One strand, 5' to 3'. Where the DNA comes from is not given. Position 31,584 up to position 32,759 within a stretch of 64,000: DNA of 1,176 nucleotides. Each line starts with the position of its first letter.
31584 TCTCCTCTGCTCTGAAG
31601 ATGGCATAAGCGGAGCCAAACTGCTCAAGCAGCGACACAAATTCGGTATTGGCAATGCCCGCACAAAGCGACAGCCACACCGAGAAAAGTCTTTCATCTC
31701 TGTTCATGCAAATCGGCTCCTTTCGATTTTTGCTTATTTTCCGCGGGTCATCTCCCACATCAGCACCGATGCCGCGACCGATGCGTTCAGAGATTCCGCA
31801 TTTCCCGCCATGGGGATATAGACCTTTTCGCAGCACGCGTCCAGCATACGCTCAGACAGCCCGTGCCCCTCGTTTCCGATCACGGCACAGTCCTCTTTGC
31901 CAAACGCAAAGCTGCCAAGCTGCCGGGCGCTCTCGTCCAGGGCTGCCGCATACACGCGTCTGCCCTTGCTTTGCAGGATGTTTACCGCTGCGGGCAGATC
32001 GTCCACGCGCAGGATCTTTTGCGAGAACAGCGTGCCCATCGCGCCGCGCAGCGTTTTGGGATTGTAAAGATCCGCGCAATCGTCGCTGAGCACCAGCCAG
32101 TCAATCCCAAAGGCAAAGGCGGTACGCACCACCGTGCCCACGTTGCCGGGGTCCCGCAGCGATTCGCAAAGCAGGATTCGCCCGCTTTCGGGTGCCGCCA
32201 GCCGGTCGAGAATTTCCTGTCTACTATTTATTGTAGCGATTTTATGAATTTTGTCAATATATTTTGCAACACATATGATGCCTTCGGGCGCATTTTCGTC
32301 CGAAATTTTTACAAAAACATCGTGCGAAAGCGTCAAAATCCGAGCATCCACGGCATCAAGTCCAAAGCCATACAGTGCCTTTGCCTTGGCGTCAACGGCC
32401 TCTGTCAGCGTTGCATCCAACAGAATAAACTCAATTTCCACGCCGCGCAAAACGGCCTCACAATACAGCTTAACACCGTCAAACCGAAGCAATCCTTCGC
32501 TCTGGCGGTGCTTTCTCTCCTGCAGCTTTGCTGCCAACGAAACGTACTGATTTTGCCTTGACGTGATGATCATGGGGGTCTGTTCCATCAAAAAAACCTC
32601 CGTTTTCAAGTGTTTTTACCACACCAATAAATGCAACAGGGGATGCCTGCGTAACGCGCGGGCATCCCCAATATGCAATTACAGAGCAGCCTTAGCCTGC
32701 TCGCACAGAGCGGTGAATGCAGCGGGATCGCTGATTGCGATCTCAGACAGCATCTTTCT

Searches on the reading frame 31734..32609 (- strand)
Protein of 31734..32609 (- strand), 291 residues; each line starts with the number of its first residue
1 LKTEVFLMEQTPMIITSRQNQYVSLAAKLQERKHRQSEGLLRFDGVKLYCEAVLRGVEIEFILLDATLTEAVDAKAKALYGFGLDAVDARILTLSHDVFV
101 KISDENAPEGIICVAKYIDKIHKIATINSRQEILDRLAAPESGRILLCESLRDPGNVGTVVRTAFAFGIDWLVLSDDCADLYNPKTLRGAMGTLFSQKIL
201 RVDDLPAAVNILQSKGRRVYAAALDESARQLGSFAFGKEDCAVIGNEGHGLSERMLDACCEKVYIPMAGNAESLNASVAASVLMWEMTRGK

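Call 12: search_protein_families(library=pfam, proteins=[window:31734-32609:-], max_evalue=0.001)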
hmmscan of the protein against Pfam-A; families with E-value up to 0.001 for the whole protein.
window:31734-32609:- (291 aa): 2 families
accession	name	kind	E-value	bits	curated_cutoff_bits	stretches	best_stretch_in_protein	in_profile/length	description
PF00588.24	SpoU_methylase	-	1.4e-35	122.9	29.7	1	145-285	3-142/142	SpoU rRNA Methylase family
PF22435.1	MRM3-like_sub_bind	-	2.1e-10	41.3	27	1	20-112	1-83/84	MRM3-like substrate binding domain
